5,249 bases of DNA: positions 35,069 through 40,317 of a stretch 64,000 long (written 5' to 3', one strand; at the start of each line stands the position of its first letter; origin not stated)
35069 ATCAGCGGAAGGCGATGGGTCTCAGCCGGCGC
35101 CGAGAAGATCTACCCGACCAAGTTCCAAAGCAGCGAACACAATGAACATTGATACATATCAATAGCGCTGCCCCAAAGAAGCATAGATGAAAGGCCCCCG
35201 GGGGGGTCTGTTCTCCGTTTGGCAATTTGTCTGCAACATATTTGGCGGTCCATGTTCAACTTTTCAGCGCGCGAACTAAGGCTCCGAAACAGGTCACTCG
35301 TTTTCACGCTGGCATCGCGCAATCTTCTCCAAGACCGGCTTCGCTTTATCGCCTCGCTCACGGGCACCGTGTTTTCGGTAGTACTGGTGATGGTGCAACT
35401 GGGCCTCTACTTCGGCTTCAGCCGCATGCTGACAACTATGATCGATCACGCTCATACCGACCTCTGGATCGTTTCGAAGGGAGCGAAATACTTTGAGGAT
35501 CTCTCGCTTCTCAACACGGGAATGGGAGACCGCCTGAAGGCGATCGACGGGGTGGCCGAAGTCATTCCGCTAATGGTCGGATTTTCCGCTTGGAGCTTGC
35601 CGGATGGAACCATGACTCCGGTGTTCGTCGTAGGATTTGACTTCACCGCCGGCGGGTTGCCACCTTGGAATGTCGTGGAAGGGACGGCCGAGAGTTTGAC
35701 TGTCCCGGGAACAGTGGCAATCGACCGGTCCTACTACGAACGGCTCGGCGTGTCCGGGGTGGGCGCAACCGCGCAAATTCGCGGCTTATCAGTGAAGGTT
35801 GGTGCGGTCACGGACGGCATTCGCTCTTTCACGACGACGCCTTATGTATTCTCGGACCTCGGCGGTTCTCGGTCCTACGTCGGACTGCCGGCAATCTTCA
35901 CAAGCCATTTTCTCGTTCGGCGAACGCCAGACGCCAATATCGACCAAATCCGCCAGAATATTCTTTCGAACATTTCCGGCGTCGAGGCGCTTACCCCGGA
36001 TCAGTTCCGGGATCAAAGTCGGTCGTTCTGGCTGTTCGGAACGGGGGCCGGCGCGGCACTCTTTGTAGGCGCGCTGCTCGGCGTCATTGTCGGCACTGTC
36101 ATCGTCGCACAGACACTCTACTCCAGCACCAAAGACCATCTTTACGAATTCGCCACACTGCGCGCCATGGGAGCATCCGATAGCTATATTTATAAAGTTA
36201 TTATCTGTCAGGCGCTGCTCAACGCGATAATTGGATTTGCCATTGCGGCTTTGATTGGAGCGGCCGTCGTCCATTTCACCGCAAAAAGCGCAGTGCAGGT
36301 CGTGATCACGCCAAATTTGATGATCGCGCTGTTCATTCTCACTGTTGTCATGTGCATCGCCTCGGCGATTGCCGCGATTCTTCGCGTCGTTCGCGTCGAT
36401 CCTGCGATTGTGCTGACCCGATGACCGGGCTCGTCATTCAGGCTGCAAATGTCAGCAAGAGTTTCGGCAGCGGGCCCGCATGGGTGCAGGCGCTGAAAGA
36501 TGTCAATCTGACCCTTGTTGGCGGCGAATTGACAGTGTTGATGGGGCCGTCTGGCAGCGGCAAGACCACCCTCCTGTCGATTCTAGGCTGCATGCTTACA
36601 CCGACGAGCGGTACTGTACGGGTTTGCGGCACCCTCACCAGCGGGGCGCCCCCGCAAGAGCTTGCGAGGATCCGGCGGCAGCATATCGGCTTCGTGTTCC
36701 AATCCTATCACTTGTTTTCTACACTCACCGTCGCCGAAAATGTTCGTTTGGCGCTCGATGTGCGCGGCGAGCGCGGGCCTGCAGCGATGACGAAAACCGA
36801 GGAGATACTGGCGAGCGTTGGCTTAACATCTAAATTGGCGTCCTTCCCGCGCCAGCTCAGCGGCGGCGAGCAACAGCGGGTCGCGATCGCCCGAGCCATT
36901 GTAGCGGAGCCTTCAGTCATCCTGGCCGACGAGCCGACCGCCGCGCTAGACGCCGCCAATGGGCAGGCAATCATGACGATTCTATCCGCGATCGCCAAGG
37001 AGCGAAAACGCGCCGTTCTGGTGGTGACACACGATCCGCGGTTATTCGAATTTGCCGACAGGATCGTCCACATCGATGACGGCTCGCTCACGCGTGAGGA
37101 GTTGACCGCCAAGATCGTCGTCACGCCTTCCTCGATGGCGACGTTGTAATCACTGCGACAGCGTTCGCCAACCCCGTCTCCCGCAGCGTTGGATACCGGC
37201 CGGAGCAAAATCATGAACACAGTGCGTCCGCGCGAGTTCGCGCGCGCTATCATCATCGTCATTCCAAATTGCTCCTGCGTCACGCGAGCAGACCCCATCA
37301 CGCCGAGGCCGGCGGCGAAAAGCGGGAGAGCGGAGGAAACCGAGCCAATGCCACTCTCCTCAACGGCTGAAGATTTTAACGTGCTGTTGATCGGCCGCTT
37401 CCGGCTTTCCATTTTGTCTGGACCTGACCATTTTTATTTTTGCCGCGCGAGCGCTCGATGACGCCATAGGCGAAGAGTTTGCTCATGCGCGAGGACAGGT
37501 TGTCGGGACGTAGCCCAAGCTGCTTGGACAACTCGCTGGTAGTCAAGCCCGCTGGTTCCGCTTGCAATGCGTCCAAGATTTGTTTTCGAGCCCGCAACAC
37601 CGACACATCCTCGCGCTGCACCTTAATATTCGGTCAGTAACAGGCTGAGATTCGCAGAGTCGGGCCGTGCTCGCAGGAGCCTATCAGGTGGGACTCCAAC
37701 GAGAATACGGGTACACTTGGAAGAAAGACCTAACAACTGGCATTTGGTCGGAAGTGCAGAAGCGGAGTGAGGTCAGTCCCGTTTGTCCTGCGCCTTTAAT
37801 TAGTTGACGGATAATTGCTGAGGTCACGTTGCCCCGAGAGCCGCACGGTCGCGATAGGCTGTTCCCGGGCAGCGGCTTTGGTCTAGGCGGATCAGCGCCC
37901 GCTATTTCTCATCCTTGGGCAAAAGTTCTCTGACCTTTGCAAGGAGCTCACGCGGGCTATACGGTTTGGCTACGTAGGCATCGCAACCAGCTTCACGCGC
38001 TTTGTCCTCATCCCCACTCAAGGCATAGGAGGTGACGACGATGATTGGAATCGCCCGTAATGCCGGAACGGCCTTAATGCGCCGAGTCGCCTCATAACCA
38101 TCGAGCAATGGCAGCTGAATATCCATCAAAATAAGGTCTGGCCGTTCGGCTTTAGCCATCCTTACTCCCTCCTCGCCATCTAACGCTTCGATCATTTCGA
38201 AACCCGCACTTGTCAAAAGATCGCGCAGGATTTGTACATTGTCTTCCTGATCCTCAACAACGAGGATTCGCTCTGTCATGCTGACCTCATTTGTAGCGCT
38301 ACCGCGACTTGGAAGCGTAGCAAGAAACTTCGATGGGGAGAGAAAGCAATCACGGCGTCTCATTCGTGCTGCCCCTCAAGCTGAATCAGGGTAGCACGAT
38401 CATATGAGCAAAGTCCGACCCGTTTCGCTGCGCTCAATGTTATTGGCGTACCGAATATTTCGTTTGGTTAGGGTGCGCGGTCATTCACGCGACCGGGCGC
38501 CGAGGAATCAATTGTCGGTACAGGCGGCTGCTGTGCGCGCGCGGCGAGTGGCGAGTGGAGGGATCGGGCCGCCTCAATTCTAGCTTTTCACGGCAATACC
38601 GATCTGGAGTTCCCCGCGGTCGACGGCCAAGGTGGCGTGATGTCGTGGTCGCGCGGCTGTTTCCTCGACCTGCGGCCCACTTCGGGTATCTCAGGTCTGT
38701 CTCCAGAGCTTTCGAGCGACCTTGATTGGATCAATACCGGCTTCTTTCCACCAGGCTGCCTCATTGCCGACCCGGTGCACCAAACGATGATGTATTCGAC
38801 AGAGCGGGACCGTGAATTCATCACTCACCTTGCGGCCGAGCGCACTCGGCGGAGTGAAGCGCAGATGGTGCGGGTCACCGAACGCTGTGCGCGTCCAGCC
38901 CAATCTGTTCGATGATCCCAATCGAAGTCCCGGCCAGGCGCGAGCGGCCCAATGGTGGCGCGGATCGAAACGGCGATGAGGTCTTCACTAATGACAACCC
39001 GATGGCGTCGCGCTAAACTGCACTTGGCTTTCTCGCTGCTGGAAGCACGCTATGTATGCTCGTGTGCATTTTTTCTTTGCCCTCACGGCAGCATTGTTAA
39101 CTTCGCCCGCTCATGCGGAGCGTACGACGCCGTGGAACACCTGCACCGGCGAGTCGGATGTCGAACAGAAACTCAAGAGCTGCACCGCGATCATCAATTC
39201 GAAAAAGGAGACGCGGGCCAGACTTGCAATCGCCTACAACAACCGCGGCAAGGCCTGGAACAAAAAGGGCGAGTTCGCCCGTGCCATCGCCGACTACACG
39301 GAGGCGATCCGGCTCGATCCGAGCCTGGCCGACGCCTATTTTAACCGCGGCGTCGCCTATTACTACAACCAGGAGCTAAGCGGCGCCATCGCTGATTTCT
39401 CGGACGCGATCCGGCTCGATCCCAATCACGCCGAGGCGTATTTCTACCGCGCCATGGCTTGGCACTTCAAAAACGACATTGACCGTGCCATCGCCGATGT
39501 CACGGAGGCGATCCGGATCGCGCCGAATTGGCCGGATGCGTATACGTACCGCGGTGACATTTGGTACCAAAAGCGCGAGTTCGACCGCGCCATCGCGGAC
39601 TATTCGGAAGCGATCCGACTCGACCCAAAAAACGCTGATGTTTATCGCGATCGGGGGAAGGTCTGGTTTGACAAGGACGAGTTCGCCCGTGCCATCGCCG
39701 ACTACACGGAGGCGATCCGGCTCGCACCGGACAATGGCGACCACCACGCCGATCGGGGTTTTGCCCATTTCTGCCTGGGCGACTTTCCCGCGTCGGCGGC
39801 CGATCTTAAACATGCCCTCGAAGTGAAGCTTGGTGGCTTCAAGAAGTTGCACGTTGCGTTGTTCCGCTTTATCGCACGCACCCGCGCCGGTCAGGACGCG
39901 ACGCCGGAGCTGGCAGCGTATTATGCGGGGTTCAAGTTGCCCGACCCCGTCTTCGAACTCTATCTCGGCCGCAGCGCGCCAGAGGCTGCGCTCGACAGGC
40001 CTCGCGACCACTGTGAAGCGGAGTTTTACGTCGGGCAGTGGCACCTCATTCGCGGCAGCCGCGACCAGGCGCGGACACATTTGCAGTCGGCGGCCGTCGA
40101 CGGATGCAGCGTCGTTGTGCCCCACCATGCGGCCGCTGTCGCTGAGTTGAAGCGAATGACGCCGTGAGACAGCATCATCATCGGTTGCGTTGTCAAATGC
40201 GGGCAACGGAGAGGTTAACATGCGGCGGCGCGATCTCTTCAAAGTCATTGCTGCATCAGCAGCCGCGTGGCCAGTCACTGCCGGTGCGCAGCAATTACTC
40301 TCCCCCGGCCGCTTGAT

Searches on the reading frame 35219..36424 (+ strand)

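Call 43: search_protein_families(library=ncbifam, proteins=[window:35219-36424:+], max_evalue=0.00001)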
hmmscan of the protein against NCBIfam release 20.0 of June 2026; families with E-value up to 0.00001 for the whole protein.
window:35219-36424:+ (401 aa): 1 family
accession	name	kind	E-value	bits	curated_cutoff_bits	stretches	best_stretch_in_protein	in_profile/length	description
TIGR01185.1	devC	equivalog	2.2e-34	119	290.35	1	31-397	3-378/380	ABC transporter permease DevC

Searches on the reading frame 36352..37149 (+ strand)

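Call 86: search_protein_families(library=pfam, proteins=[window:36352-37149:+], max_evalue=0.0001)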
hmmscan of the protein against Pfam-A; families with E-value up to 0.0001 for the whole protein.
window:36352-37149:+ (265 aa): 3 families
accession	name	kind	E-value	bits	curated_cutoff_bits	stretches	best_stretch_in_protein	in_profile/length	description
PF00005.33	ABC_tran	-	2.2e-34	119.4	25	1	48-197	1-137/137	ABC transporter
PF02463.25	SMC_N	-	1.7e-08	34.6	40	1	147-241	121-211/220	RecF/RecN/SMC N terminal domain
PF13304.12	AAA_21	-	7.3e-08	33.3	27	0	60-81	1-22/304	AAA domain, putative AbiEii toxin, Type IV TA system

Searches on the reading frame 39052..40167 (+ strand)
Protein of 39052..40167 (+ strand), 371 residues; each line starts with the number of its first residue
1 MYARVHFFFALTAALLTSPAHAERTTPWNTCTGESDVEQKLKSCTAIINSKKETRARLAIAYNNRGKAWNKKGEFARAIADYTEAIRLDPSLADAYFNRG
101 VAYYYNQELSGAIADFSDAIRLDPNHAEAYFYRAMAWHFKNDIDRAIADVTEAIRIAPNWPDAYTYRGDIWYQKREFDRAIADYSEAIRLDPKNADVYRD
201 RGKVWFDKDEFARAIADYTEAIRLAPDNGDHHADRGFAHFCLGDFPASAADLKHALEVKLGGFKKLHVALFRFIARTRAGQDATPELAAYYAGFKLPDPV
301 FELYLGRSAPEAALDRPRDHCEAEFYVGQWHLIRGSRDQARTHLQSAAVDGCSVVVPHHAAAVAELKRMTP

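Call 86: search_protein_families(library=pfam, proteins=[window:39052-40167:+], max_evalue=0.0001)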
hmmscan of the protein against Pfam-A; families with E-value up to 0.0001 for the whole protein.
window:39052-40167:+ (371 aa): 14 families
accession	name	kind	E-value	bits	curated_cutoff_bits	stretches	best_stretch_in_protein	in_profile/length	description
PF00515.34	TPR_1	-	1.2e-42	142.5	27.8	4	59-91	1-33/34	Tetratricopeptide repeat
PF07719.23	TPR_2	-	7e-40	132.3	27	4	93-126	1-34/34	Tetratricopeptide repeat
PF13414.12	TPR_11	-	6.4e-37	125.4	26.8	3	66-104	1-39/42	TPR repeat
PF13432.12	TPR_16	-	7.3e-30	103.5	32.7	4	172-228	8-64/65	Tetratricopeptide repeat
PF13181.12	TPR_8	-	6.4e-21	73.1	25.7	0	93-126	1-34/34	Tetratricopeptide repeat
PF13371.12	TPR_9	-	1.5e-20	73.4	35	2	173-231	7-65/73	Tetratricopeptide repeat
PF13431.12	TPR_17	-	2.7e-19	68.2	24.4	0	117-147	3-33/34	Tetratricopeptide repeat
PF14559.12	TPR_19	-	8.6e-10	39.2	25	0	108-164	6-62/68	Tetratricopeptide repeat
PF13428.12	TPR_14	-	9.4e-10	38.6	23.5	0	94-134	2-42/44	Tetratricopeptide repeat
PF25575.1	TPR_BSK1_C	-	1.3e-08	35.1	42.2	0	64-132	47-116/118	Serine/threonine-protein kinase BSK1-like, TPR repeats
PF13174.12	TPR_6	-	1.8e-07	31.8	26.3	0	94-126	1-33/33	Tetratricopeptide repeat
PF13424.12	TPR_12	-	7.5e-06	26.5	30.1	0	58-123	2-75/77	Tetratricopeptide repeat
PF13374.12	TPR_10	-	1.6e-05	25.2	27.5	0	59-87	2-30/42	Tetratricopeptide repeat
PF24575.1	TPR_Slam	-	4.1e-05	24.4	35.2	0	65-112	53-100/104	Surface lipoprotein assembly modifier, N-terminal TPR repeats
